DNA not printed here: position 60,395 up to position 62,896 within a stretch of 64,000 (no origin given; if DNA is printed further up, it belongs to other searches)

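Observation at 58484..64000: Porin-cytochrome extracellular electron-transfer cluster combining a Geobacter-type porin/periplasmic/lipoprotein trio with an OmcA/MtrC-type cytochrome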

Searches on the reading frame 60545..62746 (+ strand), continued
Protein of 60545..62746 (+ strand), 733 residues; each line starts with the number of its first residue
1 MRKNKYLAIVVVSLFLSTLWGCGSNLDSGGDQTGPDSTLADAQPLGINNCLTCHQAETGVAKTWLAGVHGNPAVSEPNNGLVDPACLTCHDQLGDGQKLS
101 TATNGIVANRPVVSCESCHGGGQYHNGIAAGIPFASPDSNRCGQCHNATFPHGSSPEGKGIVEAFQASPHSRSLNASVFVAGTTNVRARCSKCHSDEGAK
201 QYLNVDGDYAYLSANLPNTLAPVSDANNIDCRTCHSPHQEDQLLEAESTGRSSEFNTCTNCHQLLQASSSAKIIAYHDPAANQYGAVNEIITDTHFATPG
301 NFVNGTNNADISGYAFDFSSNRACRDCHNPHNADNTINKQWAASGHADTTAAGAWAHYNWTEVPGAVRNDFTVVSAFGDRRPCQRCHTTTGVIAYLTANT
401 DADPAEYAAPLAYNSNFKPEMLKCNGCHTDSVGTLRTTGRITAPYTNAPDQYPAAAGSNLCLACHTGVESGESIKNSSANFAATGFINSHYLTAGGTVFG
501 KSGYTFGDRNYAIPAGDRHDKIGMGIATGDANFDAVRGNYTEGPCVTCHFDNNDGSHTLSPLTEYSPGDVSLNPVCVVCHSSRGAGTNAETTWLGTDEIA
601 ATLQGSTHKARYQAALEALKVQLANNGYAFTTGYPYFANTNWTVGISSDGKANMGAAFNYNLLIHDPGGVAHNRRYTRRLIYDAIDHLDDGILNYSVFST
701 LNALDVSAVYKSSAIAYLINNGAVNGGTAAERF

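Call 54: find_homologous_proteins(query=L001:12357-14624:+, max_evalue=0.001)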
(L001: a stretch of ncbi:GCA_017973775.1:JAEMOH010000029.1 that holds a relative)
Query L001:12357-14624:+ (756 aa): 1767 proteins with E <= 0.001 among 8000 candidates; the best 120 are listed.
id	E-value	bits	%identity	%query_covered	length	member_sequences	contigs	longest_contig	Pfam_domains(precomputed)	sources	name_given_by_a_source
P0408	0.0e+0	1387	79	100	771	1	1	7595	PF14537.12,PF22112.3,PF02085.22,PF14522.12,PF22113.2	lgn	-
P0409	0.0e+0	1368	76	100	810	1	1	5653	PF14537.12,PF22112.3,PF02085.22,PF14522.12,PF22113.2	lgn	-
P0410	0.0e+0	1301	77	100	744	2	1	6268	PF14537.12,PF22112.3,PF14522.12,PF22113.2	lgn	-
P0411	0.0e+0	1201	72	100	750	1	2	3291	PF14537.12,PF22112.3,PF14522.12,PF22113.2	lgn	-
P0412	0.0e+0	1172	68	100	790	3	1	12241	PF09699.16,PF14537.12,PF22112.3,PF14522.12,PF22113.2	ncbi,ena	-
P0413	0.0e+0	1162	67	100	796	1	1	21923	PF22112.3,PF14522.12,PF22113.2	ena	-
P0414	0.0e+0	1055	65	100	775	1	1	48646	PF09699.16,PF14537.12,PF22112.3,PF02085.22,PF14522.12,PF22113.2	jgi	jgi:OmcA/MtrC family decaheme c-type cytochrome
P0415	5.4e-258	876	55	94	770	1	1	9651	PF22112.3,PF14522.12,PF22113.2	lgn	-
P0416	1.5e-252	858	56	99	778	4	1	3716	PF22112.3,PF14522.12,PF22113.2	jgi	jgi:OmcA/MtrC family decaheme c-type cytochrome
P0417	4.2e-246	837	54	96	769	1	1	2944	PF22112.3,PF14522.12,PF22113.2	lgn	-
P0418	4.2e-240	817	54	99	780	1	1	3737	PF09699.16,PF14537.12,PF22112.3,PF22111.3,PF14522.12,PF22113.2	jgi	jgi:OmcA/MtrC family decaheme c-type cytochrome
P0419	1.1e-229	783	50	100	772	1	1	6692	PF14537.12,PF22112.3,PF22111.3,PF14522.12,PF22113.2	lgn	-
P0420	1.4e-229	782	53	100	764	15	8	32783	PF09699.16,PF14537.12,PF22112.3,PF14522.12,PF22113.2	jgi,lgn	jgi:OmcA/MtrC family decaheme c-type cytochrome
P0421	5.2e-227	774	52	100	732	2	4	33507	PF14522.12,PF22113.2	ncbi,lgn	ncbi:MAG: OmcA/MtrC family decaheme c-type cytochrome [Desulfosalsimonadaceae bacterium]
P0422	3.1e-222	758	51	98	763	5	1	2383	PF14537.12,PF14522.12,PF22113.2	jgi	jgi:OmcA/MtrC family decaheme c-type cytochrome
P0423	6.6e-222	757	50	98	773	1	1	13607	PF09699.16,PF14537.12,PF14522.12,PF22113.2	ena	-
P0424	3.6e-219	748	50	94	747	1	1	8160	PF14537.12,PF14522.12,PF22113.2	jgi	jgi:OmcA/MtrC family decaheme c-type cytochrome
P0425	2.4e-217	742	50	93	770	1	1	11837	PF22112.3,PF14522.12,PF22113.2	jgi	-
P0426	1.1e-214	733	51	96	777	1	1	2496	PF14522.12,PF22113.2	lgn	-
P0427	2.3e-214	732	50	99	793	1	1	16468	PF09699.16,PF14537.12,PF22112.3,PF02085.22,PF14522.12,PF22113.2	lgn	-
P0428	3.9e-213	728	49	98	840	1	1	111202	PF14537.12,PF22112.3,PF14522.12,PF22113.2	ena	-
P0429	8.6e-212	724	50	98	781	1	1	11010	PF14537.12,PF22112.3,PF22111.3,PF14522.12,PF22113.2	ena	-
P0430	1.4e-210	720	50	98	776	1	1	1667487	PF09699.16,PF14537.12,PF14522.12,PF22113.2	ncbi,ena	-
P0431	1.5e-208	713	48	98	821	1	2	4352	PF14537.12,PF22112.3,PF22111.3,PF14522.12,PF22113.2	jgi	jgi:OmcA/MtrC family decaheme c-type cytochrome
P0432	1.1e-207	710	48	98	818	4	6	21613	PF14537.12,PF22112.3,PF02085.22,PF14522.12,PF22113.2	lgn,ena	-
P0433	1.8e-207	709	48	98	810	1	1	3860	PF14537.12,PF22112.3,PF02085.22,PF14522.12,PF22113.2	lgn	-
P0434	4.1e-207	708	51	94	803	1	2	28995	PF09699.16,PF14537.12,PF14522.12,PF22113.2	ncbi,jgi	jgi:OmcA/MtrC family decaheme c-type cytochrome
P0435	6.3e-206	704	49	99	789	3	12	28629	PF09699.16,PF14522.12,PF22113.2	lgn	-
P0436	7.7e-206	704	49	98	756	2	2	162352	PF14537.12,PF14522.12,PF22113.2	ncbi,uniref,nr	ncbi:OmcA/MtrC family decaheme c-type cytochrome [Desulfuromonas sp.]|uniref:OmcA/MtrC family decahe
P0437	2.5e-205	702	52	94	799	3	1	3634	PF14537.12,PF22112.3,PF14522.12,PF22113.2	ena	-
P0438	3.1e-205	702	48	98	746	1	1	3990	PF14522.12,PF22113.2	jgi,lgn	-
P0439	7.6e-205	701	49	98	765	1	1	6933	PF09699.16,PF14537.12,PF14522.12,PF22113.2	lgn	-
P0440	4.2e-204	698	48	95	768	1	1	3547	PF14537.12,PF14522.12,PF22113.2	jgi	jgi:OmcA/MtrC family decaheme c-type cytochrome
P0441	4.7e-204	698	49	98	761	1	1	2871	PF14537.12,PF14522.12,PF22113.2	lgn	-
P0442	3.3e-203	695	49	99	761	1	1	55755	PF22112.3,PF02085.22,PF14522.12,PF22113.2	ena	-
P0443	3.4e-203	695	49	98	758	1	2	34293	PF02085.22,PF14522.12,PF22113.2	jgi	jgi:OmcA/MtrC family decaheme c-type cytochrome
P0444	7.4e-202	691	48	99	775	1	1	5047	PF14537.12,PF14522.12,PF22113.2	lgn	-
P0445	4.1e-201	688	48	97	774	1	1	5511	PF14537.12,PF14522.12,PF22113.2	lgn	-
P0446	4.9e-201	688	48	96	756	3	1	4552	PF14537.12,PF14522.12,PF22113.2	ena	-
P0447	7.4e-201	687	49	94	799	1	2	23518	PF14537.12,PF22112.3,PF14522.12,PF22113.2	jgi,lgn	-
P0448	1.8e-200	686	50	93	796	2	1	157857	PF14522.12,PF22113.2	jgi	-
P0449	2.8e-200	685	48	98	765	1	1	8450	PF22112.3,PF22111.3,PF14522.12,PF22113.2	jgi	jgi:OmcA/MtrC family decaheme c-type cytochrome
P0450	3.3e-200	685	50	94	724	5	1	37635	PF14537.12,PF14522.12,PF22113.2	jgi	-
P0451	5.5e-200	684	48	100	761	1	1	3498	PF09699.16,PF14522.12,PF22113.2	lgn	-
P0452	6.1e-200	684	49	100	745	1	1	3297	PF14537.12,PF22112.3,PF14522.12,PF22113.2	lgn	-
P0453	9.1e-200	684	48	95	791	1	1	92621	PF14537.12,PF22112.3,PF22111.3,PF02085.22,PF14522.12,PF22113.2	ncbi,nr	ncbi:MAG: OmcA/MtrC family decaheme c-type cytochrome [Nitrospirae bacterium]|nr:OmcA/MtrC family de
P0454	1.2e-199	683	50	93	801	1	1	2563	PF14537.12,PF14522.12,PF22113.2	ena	-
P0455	3.1e-199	682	48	94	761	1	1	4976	PF14537.12,PF14522.12,PF22113.2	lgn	-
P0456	8.4e-199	681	46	99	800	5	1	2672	PF14537.12,PF22112.3,PF22111.3,PF14522.12,PF22113.2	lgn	-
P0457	9.7e-199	680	48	94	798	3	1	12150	PF01391.24,PF14537.12,PF14522.12,PF22113.2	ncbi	-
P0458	3.4e-198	679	47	94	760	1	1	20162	PF14537.12,PF14522.12,PF22113.2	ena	-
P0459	5.2e-198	678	48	98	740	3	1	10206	PF02085.22,PF14522.12,PF22113.2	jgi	jgi:OmcA/MtrC family decaheme c-type cytochrome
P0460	7.4e-198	677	49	98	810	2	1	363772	PF14537.12,PF22112.3,PF14522.12,PF22113.2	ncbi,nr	ncbi:OmcA/MtrC family decaheme c-type cytochrome [Citrifermentans pelophilum]|nr:OmcA/MtrC family de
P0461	1.8e-197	676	48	98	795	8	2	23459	PF14522.12,PF22113.2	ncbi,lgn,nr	ncbi:MAG TPA: OmcA/MtrC family decaheme c-type cytochrome [Phycisphaerae bacterium]|nr:OmcA/MtrC fam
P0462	1.1e-196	674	47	96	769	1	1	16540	PF14537.12,PF14522.12,PF22113.2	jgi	-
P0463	1.1e-196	674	49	94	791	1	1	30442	PF14522.12,PF22113.2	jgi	-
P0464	1.6e-196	673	48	96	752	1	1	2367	PF09699.16,PF14522.12,PF22113.2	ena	-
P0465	1.9e-196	673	48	98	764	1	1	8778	PF14537.12,PF02085.22,PF14522.12,PF22113.2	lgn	-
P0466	1.9e-196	673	48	100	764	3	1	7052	PF09699.16,PF14537.12,PF14522.12,PF22113.2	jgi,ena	-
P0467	2.2e-196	673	47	98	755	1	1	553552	PF09699.16,PF14537.12,PF14522.12,PF22113.2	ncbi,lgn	-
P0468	2.7e-196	672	47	99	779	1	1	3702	PF09699.16,PF14537.12,PF22112.3,PF14522.12,PF22113.2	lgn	-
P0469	3.6e-196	672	48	96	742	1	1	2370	PF09699.16,PF14537.12,PF14522.12,PF22113.2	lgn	-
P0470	1.5e-195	670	48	100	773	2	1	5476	PF09699.16,PF14537.12,PF22112.3,PF14522.12,PF22113.2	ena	-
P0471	1.7e-195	670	47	98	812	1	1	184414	PF14537.12,PF14522.12,PF22113.2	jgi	jgi:OmcA/MtrC family decaheme c-type cytochrome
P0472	1.8e-195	670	47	98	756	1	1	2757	PF14537.12,PF22112.3,PF14522.12,PF22113.2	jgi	-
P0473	2.6e-195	669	47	98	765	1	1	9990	PF09699.16,PF14537.12,PF14522.12,PF22113.2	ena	-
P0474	2.6e-195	669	47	99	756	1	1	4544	PF14522.12,PF22113.2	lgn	-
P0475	2.6e-195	669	47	100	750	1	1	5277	PF09699.16,PF14522.12,PF22113.2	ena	-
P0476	4.2e-195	668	47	96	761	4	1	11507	PF14537.12,PF14522.12,PF22113.2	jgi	jgi:OmcA/MtrC family decaheme c-type cytochrome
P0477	5.0e-195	668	48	97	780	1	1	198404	PF14537.12,PF14522.12,PF22113.2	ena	-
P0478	5.7e-195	668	49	94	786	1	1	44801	PF22112.3,PF14522.12,PF22113.2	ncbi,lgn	-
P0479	2.1e-194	666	48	94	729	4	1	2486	PF09699.16,PF14522.12,PF22113.2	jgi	jgi:OmcA/MtrC family decaheme c-type cytochrome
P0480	2.6e-194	666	48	96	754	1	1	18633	PF14522.12,PF22113.2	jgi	jgi:OmcA/MtrC family decaheme c-type cytochrome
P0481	3.7e-194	665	46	94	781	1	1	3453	PF01391.24,PF14537.12,PF14522.12,PF22113.2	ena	-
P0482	6.3e-194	664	47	98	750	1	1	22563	PF14522.12,PF22113.2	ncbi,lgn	-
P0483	1.1e-193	664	47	99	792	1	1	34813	PF14537.12,PF14522.12,PF22113.2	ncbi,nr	ncbi:MAG: hypothetical protein DHS20C16_09090 [Phycisphaerae bacterium]|nr:MAG: hypothetical protein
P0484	1.2e-193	664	50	90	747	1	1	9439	PF14537.12,PF22112.3,PF22111.3,PF14522.12,PF22113.2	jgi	jgi:OmcA/MtrC family decaheme c-type cytochrome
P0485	1.5e-193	663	46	98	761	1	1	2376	PF14537.12,PF14522.12,PF22113.2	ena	-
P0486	1.6e-193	663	48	96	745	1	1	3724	PF14537.12,PF14522.12,PF22113.2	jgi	jgi:OmcA/MtrC family decaheme c-type cytochrome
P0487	1.7e-193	663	47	98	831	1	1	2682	PF09699.16,PF14537.12,PF22112.3,PF22111.3,PF14522.12,PF22113.2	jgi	jgi:OmcA/MtrC family decaheme c-type cytochrome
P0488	1.9e-193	663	47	98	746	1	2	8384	PF14537.12,PF14522.12,PF22113.2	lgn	-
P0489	4.3e-193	662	49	94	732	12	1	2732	PF14537.12,PF14522.12,PF22113.2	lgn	-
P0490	4.6e-193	662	46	99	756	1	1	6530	PF14537.12,PF14522.12,PF22113.2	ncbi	-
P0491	6.5e-193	661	48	98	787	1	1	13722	PF14537.12,PF14522.12,PF22113.2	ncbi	-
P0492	7.3e-193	661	49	94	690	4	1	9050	PF14522.12,PF22113.2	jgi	jgi:OmcA/MtrC family decaheme c-type cytochrome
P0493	7.3e-193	661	49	92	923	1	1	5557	PF14537.12,PF14522.12,PF22113.2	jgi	-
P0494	1.3e-192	660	49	94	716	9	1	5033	PF22112.3,PF14522.12,PF22113.2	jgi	jgi:OmcA/MtrC family decaheme c-type cytochrome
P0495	1.7e-192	660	49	93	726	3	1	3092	PF14537.12,PF14522.12,PF22113.2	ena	-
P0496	1.8e-192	660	47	98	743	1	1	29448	PF09699.16,PF14522.12,PF22113.2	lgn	-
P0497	2.0e-192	659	50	92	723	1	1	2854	PF14537.12,PF14522.12,PF22113.2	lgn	-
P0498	4.4e-192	658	48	94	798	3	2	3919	PF00526.24,PF14522.12,PF22113.2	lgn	-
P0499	8.6e-192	657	48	95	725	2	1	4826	PF14537.12,PF14522.12,PF22113.2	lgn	-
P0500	1.6e-191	657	46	98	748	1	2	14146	PF14522.12,PF22113.2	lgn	-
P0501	1.8e-191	656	48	94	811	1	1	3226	PF14522.12,PF22113.2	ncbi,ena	-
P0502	2.4e-191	656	46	98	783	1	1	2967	PF22112.3,PF14522.12,PF22113.2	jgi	jgi:OmcA/MtrC family decaheme c-type cytochrome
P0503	6.8e-191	654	47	94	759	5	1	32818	PF14537.12,PF14522.12,PF22113.2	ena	-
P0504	8.9e-191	654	47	100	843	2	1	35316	PF09699.16,PF14537.12,PF22112.3,PF14522.12,PF22113.2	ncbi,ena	-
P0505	1.3e-190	653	48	96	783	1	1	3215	PF14537.12,PF22112.3,PF14522.12,PF22113.2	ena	-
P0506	1.5e-190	653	46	100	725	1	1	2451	PF09699.16,PF14537.12,PF14522.12,PF22113.2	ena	-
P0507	1.6e-190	653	47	97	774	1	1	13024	PF14537.12,PF22112.3,PF14522.12,PF22113.2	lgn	-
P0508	1.9e-190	653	46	99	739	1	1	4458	PF09699.16,PF14522.12,PF22113.2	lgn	-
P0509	2.1e-190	653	48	94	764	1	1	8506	PF14537.12,PF22112.3,PF14522.12,PF22113.2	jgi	-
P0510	5.9e-190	651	48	93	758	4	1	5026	PF14537.12,PF22112.3,PF14522.12,PF22113.2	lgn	-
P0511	5.9e-190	651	48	93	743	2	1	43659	PF14537.12,PF14522.12,PF22113.2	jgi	jgi:OmcA/MtrC family decaheme c-type cytochrome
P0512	1.9e-189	650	47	94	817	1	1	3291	PF14537.12,PF22112.3,PF02085.22,PF14522.12,PF22113.2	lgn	-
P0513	2.5e-189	649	47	92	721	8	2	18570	PF14522.12,PF22113.2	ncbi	ncbi:MAG: OmcA/MtrC family decaheme c-type cytochrome [Planctomycetota bacterium]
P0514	3.0e-189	649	47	94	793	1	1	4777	PF22112.3,PF14522.12,PF22113.2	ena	-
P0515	9.3e-189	647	44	98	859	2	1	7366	PF09699.16,PF14537.12,PF22112.3,PF22111.3,PF02085.22,PF14522.12,PF22113.2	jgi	-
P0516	8.2e-188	644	46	98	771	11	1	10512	PF09699.16,PF14522.12,PF22113.2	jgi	-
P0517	1.8e-187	643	45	98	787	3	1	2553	PF14537.12,PF14522.12,PF22113.2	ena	-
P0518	2.4e-187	643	45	96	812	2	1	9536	PF14537.12,PF22112.3,PF22111.3,PF14522.12,PF22113.2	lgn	-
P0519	5.6e-187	641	45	98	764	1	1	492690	PF09699.16,PF14537.12,PF14522.12,PF22113.2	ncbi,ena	-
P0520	5.7e-187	641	45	98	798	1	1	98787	PF14537.12,PF14522.12,PF22113.2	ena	-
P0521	5.8e-187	641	46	96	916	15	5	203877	PF14537.12,PF22112.3,PF19079.6,PF14522.12,PF22113.2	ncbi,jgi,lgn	jgi:OmcA/MtrC family decaheme c-type cytochrome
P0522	9.1e-187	641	47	95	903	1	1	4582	PF22112.3,PF14522.12,PF22113.2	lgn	-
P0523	1.6e-186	640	46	96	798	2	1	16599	PF14537.12,PF22112.3,PF22111.3,PF14522.12,PF22113.2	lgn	-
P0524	1.6e-186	640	47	95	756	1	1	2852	PF14537.12,PF14522.12,PF22113.2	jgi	jgi:OmcA/MtrC family decaheme c-type cytochrome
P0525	2.0e-186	640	46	93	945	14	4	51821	PF22112.3,PF19079.6,PF14522.12,PF22113.2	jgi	jgi:OmcA/MtrC family decaheme c-type cytochrome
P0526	1.6e-185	637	48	93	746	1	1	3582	PF14537.12,PF14522.12,PF22113.2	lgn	-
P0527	1.9e-185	636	46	95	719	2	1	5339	PF09699.16,PF14522.12,PF22113.2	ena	-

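Call 55: find_encoding_contigs(protein=P0436, flank=8000, max_places=1)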
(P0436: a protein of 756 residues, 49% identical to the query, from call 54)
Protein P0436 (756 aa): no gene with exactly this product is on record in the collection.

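Call 56: find_encoding_contigs(protein=P0460, flank=8000, max_places=1)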
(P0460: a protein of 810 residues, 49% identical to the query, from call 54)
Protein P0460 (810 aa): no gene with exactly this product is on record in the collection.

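Call 57: find_encoding_contigs(protein=P0453, flank=8000, max_places=1)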
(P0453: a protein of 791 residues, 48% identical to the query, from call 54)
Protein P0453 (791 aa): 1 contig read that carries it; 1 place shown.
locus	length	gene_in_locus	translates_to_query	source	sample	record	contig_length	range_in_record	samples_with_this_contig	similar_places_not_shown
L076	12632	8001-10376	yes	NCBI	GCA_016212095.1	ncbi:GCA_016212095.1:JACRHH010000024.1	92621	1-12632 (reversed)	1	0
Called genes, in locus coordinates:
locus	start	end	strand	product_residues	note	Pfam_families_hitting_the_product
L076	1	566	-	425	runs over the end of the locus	PF03453:MoeA_N, PF00994:MoCF_biosynth, PF03454:MoeA_C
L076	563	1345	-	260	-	PF02634:FdhD-NarQ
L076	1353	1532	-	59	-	-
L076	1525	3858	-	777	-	PF01933:CofD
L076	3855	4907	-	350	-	PF01594:AI-2E_transport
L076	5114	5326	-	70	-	PF15919:HicB_lk_antitox, PF21748:UPF0150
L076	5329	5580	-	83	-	-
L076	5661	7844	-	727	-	PF22020:RlmL_1st, PF02926:THUMP, PF01170:UPF0020, PF05175:MTS (faint), PF13649:Methyltransf_25 (faint), PF13847:Methyltransf_31 (faint), PF10672:Methyltrans_SAM, PF03602:Cons_hypoth95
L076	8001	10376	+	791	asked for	PF22111:MtrC-MtrF_N (faint), PF22112:OmcA-like_N, PF02085:Cytochrom_CIII (faint), PF14522:Cytochrome_C7 (faint), PF14537:Cytochrom_c3_2 (faint), PF22113:Mtrc-MtrF_II-IV_dom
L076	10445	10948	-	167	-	PF00186:DHFR_1, PF01872:RibD_C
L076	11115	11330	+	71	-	-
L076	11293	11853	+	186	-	PF01035:DNA_binding_1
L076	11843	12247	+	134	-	PF00472:RF-1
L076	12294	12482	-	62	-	-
